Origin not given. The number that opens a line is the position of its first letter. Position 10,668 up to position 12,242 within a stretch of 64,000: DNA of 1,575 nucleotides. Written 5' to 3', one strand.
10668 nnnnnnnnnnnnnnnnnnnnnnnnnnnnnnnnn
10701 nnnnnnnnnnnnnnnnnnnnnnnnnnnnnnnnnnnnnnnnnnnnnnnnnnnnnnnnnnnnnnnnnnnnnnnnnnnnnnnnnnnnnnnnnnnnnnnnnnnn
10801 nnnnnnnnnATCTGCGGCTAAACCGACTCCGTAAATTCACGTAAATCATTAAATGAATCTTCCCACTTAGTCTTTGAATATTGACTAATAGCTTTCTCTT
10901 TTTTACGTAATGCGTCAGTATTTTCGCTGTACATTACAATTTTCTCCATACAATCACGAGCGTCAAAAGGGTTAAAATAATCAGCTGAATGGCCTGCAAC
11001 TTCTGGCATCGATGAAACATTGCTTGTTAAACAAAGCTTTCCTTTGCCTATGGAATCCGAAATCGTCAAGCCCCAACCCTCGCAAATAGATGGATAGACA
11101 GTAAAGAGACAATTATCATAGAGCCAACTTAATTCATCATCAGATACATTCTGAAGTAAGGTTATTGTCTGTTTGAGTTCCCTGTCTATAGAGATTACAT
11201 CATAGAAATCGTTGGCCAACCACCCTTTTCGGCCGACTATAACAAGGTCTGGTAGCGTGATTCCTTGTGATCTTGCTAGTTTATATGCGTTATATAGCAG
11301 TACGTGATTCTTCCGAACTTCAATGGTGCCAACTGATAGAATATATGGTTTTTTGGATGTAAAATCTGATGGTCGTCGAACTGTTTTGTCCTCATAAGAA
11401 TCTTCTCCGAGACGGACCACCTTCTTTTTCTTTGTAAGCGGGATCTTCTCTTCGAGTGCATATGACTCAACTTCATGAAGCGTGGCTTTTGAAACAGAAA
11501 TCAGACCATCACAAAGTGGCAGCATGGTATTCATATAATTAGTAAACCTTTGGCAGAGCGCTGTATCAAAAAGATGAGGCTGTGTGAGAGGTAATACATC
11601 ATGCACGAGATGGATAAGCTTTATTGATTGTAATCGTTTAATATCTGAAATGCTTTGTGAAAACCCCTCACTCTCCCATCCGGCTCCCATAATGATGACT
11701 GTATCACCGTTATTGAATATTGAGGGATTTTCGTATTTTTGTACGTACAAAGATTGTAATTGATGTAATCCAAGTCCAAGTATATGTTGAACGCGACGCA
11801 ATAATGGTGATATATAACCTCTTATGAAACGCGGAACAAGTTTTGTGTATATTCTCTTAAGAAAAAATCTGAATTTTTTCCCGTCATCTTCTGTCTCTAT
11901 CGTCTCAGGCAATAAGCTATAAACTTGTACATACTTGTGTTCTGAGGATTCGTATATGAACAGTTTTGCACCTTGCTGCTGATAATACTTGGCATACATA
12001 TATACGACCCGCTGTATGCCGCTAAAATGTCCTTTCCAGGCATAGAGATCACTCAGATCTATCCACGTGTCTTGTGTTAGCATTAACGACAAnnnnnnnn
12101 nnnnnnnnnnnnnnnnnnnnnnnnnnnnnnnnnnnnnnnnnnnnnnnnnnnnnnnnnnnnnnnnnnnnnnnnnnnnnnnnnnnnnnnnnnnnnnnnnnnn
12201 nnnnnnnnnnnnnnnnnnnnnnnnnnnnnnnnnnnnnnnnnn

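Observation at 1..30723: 30-kb glycan locus combining ABC-transporter, Wzx/ligase-like and lipid-linked extracytoplasmic glycosylation parts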

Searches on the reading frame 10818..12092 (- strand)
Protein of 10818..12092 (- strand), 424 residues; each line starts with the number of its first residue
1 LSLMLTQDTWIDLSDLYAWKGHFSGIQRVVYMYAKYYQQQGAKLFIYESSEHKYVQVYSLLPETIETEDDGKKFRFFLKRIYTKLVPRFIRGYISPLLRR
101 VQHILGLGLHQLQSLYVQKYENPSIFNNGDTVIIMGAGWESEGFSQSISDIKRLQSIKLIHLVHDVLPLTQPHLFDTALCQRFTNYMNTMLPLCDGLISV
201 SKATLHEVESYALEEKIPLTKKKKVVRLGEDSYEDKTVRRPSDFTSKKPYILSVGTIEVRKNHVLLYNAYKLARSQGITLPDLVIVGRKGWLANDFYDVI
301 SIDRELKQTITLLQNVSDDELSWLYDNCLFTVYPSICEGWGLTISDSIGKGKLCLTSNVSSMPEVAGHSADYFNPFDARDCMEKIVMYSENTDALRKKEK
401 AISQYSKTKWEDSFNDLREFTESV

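Call 4: search_protein_families(library=pfam, proteins=[window:10818-12092:-], max_evalue=0.001)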
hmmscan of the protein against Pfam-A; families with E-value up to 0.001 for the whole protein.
window:10818-12092:- (424 aa): 3 families
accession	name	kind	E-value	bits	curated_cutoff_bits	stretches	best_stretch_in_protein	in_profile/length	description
PF00534.26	Glycos_transf_1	-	8e-17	61.7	26.4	1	237-405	4-168/172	Glycosyl transferases group 1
PF13692.12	Glyco_trans_1_4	-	6.4e-10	39.9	27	1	249-386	2-137/142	Glycosyl transferases group 1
PF13439.12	Glyco_transf_4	-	0.00047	20.7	28.5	0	153-216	93-158/170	Glycosyltransferase Family 4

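Call 95: search_protein_families(library=ncbifam, proteins=[window:10818-12092:-], max_evalue=1e-8)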
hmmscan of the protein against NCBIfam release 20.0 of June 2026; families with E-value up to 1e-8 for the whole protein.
window:10818-12092:- (424 aa): 1 family
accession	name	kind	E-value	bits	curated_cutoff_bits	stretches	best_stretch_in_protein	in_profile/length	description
TIGR04047.1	MSMEG_0565_glyc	hypoth_equivalog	1e-11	44.6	259.85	1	224-413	169-363/373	MSMEG_0565 family glycosyltransferase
